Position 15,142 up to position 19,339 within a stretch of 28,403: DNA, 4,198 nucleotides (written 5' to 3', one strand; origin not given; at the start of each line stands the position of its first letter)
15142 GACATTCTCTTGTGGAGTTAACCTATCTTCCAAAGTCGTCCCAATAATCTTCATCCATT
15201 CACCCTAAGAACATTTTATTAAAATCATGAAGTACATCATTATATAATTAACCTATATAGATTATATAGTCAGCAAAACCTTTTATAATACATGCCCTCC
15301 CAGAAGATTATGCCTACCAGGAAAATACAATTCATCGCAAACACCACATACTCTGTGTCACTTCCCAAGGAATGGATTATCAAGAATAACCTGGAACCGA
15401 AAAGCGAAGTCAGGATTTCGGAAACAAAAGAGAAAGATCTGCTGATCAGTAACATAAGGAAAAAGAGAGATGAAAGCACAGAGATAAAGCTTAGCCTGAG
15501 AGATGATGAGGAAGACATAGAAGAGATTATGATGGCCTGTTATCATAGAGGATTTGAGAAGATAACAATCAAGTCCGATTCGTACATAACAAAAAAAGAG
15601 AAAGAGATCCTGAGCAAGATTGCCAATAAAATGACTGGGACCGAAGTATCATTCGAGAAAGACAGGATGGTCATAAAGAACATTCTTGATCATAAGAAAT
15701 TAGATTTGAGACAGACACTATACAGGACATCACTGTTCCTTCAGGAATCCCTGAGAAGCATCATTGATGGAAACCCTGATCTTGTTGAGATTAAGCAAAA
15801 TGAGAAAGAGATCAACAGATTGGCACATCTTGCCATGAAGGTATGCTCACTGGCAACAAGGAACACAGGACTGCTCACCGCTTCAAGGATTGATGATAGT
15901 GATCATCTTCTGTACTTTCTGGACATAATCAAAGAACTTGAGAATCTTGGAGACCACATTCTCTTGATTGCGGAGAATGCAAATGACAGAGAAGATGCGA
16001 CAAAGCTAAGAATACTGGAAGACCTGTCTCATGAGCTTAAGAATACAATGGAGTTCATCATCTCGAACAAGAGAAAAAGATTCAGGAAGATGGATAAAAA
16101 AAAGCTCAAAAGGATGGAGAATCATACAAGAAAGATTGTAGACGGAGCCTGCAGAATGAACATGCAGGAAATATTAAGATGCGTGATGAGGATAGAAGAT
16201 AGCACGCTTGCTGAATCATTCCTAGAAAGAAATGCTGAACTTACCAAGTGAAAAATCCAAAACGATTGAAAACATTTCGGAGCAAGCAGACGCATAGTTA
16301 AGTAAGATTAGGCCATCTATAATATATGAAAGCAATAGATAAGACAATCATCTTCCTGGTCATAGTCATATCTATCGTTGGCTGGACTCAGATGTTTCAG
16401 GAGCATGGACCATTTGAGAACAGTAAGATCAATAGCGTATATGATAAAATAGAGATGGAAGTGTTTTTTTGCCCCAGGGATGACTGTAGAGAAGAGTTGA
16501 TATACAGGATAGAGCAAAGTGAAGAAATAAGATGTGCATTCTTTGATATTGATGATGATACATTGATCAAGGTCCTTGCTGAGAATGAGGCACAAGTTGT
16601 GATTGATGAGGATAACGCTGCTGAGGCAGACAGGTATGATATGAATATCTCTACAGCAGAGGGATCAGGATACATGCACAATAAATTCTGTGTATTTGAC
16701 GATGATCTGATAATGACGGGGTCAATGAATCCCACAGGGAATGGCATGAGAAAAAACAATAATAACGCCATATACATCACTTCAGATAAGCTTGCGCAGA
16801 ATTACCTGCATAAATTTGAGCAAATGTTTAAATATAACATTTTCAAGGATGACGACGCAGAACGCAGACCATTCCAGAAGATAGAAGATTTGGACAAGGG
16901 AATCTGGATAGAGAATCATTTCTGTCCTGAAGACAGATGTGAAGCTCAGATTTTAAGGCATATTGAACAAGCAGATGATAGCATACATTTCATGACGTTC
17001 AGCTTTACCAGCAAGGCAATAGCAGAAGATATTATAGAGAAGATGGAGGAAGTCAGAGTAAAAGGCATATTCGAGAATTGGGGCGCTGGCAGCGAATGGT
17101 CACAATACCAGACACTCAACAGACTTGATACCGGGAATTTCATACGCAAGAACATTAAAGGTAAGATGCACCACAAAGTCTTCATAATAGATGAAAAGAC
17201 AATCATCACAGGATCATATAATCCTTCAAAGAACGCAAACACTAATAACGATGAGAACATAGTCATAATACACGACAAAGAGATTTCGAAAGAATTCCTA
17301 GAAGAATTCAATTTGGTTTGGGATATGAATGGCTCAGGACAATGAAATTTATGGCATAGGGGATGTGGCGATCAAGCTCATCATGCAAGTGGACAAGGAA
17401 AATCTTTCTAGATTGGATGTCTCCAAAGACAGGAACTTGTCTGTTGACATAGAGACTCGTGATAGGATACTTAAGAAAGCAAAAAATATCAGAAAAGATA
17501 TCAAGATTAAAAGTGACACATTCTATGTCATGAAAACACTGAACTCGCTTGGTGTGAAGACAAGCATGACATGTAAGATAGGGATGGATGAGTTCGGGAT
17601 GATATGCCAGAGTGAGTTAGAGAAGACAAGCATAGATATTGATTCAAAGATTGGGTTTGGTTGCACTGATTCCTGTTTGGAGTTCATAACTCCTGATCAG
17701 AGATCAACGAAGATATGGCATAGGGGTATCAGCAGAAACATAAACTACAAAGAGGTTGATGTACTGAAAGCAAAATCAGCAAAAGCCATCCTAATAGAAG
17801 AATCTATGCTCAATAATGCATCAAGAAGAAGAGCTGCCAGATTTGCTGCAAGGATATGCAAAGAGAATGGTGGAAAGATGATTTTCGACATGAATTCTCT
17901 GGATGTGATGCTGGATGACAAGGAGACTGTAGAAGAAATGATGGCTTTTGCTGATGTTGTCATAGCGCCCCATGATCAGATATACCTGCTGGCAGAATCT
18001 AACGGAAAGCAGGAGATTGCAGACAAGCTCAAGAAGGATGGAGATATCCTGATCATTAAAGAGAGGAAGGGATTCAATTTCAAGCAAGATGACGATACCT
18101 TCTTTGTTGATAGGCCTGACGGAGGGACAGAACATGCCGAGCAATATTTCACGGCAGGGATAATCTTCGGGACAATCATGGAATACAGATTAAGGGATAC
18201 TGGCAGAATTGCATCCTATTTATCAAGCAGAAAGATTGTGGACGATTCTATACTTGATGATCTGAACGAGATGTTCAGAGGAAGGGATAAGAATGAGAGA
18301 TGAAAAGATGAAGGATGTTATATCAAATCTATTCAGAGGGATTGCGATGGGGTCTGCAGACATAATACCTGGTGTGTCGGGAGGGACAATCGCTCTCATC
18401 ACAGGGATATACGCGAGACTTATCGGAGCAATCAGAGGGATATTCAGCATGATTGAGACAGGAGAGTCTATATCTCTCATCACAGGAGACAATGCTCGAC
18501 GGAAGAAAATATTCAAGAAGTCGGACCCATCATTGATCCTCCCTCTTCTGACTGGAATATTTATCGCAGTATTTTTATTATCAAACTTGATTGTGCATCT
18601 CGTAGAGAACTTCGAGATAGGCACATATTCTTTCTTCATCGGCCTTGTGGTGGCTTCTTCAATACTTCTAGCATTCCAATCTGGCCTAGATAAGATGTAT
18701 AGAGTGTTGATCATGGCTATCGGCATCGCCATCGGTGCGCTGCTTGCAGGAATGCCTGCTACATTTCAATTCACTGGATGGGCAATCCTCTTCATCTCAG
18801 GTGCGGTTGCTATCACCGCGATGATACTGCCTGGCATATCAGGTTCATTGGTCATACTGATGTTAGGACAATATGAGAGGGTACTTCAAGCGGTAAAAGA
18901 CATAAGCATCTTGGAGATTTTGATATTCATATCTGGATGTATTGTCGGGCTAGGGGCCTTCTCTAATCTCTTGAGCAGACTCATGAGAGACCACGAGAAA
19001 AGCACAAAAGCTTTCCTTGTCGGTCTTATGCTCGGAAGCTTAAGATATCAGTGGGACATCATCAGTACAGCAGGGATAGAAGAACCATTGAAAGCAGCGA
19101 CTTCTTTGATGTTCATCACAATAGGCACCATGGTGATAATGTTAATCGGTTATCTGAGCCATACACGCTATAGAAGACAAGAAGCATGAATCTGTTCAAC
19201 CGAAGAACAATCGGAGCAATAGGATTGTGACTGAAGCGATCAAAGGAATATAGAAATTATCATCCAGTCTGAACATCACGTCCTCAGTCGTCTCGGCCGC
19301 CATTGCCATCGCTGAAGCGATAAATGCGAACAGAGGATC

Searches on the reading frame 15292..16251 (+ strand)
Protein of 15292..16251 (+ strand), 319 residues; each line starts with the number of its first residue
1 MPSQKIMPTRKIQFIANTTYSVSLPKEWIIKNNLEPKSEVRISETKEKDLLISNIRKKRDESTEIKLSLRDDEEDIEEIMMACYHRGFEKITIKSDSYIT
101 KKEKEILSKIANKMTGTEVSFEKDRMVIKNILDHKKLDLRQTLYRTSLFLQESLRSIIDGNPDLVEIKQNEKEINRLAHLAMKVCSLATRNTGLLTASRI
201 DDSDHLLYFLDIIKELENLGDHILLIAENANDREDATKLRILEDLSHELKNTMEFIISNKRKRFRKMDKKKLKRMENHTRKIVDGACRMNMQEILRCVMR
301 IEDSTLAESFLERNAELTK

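Call 9: search_protein_families(library=pfam, proteins=[window:15292-16251:+], max_evalue=0.001)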
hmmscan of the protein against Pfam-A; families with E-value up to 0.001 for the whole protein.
window:15292-16251:+ (319 aa): 2 families
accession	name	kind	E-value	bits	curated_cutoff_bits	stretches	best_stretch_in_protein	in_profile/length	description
PF04014.23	MazE_antitoxin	-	1.2e-07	32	24.7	1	17-59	5-47/48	Antidote-toxin recognition MazE, bacterial antitoxin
PF01895.24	PhoU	-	1.1e-06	29.4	23.5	1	148-229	10-88/89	PhoU domain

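Call 108: search_protein_families(library=ncbifam, proteins=[window:15292-16251:+], max_evalue=0.001)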
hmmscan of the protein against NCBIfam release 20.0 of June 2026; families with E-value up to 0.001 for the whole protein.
window:15292-16251:+ (319 aa): 0 families

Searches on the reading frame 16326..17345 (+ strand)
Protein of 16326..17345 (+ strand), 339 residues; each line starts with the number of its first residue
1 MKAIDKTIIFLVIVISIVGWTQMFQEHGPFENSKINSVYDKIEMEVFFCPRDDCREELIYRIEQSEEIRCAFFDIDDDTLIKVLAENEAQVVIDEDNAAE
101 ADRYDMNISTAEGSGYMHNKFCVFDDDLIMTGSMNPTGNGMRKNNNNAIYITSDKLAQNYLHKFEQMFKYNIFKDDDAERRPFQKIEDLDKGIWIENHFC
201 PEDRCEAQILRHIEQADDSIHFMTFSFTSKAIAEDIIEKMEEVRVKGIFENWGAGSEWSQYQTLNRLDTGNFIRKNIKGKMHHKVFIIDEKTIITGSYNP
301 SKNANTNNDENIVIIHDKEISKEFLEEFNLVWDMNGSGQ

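Call 9: search_protein_families(library=pfam, proteins=[window:16326-17345:+], max_evalue=0.001)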
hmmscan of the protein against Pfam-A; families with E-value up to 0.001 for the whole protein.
window:16326-17345:+ (339 aa): 3 families
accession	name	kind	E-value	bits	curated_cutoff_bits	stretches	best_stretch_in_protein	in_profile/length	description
PF13091.12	PLDc_2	-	3.3e-35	121.2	27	2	209-332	1-132/132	PLD-like domain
PF07894.18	SACK1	-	1.9e-05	24.8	21.4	0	275-329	213-266/274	Scaffolding anchor of CK1 domain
PF00614.28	PLDc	-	2.6e-05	24.5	21.9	0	115-135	3-23/28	Phospholipase D Active site motif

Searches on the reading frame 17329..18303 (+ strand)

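Call 9: search_protein_families(library=pfam, proteins=[window:17329-18303:+], max_evalue=0.001)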
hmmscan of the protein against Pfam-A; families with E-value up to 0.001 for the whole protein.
window:17329-18303:+ (324 aa): 1 family
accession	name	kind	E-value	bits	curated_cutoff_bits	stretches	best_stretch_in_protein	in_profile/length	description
PF00294.29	PfkB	-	8.8e-13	48.7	25.8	1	67-260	42-243/302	pfkB family carbohydrate kinase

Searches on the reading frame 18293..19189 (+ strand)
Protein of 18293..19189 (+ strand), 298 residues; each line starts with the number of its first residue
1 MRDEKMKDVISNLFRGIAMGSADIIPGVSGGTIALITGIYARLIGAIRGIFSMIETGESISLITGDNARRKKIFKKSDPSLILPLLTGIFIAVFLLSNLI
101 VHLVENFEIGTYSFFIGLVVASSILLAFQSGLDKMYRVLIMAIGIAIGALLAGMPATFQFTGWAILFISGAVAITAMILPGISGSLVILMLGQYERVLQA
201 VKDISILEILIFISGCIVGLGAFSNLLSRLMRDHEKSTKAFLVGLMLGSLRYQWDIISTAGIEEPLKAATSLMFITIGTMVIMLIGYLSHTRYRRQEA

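Call 9: search_protein_families(library=pfam, proteins=[window:18293-19189:+], max_evalue=0.001)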
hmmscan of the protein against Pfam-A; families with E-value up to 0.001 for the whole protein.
window:18293-19189:+ (298 aa): 1 family
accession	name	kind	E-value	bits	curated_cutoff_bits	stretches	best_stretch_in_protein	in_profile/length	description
PF04018.18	VCA0040-like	-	8.1e-62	209.4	26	1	19-257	1-232/246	Undecaprenyl phosphate translocase-like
